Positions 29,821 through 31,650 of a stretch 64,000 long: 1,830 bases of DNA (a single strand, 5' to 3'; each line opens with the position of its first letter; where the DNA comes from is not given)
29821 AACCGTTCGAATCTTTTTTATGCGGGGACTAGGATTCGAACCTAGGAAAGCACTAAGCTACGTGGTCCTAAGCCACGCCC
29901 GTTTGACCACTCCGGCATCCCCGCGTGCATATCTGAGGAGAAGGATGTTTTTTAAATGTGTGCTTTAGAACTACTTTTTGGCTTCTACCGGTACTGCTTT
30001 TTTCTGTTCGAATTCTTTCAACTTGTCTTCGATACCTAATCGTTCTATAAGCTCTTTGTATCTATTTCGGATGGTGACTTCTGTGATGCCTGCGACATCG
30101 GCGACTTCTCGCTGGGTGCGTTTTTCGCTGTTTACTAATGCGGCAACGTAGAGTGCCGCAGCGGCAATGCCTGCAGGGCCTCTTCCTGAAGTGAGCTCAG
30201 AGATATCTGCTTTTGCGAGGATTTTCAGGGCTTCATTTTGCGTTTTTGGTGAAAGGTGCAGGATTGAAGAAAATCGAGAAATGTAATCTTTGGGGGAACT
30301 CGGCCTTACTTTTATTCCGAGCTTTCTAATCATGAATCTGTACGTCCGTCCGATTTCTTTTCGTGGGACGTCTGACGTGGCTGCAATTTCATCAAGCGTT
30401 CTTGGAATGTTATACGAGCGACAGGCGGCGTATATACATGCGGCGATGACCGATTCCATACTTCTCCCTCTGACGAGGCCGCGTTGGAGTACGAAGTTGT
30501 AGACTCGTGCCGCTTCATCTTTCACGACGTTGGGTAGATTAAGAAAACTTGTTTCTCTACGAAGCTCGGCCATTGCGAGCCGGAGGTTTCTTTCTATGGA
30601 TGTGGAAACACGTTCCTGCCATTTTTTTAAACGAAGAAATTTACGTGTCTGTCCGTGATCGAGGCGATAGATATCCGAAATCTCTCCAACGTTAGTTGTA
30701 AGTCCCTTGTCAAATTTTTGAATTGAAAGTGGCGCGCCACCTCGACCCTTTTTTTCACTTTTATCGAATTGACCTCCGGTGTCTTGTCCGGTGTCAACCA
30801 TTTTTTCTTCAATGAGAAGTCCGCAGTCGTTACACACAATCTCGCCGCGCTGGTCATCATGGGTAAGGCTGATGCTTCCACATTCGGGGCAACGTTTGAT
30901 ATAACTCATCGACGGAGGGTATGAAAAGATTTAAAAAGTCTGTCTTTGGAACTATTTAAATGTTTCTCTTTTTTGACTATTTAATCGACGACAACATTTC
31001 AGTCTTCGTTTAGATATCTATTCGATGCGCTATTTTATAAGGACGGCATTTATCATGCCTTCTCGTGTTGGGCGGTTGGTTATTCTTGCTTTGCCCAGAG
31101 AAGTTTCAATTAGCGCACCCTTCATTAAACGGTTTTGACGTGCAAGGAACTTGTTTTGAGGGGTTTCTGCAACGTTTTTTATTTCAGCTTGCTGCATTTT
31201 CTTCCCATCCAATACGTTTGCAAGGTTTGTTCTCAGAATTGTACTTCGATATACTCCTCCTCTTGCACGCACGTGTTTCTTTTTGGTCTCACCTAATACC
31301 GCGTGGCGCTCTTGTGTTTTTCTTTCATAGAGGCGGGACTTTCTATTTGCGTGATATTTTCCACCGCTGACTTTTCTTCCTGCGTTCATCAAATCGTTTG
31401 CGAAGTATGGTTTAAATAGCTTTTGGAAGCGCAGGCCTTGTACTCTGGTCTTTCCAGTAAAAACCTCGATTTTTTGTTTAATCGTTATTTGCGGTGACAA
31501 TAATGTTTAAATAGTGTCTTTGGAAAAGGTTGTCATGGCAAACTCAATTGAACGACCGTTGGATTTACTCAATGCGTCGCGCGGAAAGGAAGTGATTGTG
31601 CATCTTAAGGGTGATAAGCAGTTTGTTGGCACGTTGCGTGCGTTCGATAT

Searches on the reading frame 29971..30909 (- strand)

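Call 6: search_protein_families(library=pfam, proteins=[window:29971-30909:-], max_evalue=0.01)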
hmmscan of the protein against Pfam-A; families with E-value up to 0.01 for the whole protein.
window:29971-30909:- (312 aa): 8 families
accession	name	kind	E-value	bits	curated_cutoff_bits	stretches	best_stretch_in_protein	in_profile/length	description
PF00382.24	TFIIB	-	3.4e-46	155.6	23.6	2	202-289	4-91/92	Transcription factor TFIIB repeat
PF08271.17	Zn_Ribbon_TF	-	1.1e-10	41.4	29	1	6-41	2-37/43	TFIIB zinc-binding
PF04545.22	Sigma70_r4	-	6.8e-06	26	24.1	1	262-291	19-48/50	Sigma-70, region 4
PF22109.2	Zn_ribbon_tTFIIB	-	3.1e-05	24.2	28.6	1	5-31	10-37/40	Transcription factor IIB, zinc ribbon, Trypanosome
PF14354.12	Lar_restr_allev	-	0.00096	19.8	28.6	1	4-37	3-36/58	Restriction alleviation protein Lar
PF01978.25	TrmB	-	0.0014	18.9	25.6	0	169-209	22-62/68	Sugar-specific transcriptional regulator TrmB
PF21344.3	Zn_ribbon_LysW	-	0.005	16.9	27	1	6-31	2-29/46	Alpha-aminoadipate carrier protein LysW-like, globular domain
PF03966.22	Trm112p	-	0.0099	16.2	22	0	7-31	10-33/40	Trm112p-like protein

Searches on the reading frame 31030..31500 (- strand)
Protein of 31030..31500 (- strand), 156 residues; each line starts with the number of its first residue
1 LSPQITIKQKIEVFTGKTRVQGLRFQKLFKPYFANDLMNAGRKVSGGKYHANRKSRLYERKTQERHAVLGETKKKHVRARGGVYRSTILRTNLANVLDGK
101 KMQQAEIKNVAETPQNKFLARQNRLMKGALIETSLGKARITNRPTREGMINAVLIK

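Call 6: search_protein_families(library=pfam, proteins=[window:31030-31500:-], max_evalue=0.01)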
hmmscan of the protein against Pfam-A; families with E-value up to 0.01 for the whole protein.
window:31030-31500:- (156 aa): 1 family
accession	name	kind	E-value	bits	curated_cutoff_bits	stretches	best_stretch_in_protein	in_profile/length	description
PF01201.27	Ribosomal_S8e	-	1.8e-25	90.2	30.2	1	41-155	6-133/133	Ribosomal protein S8e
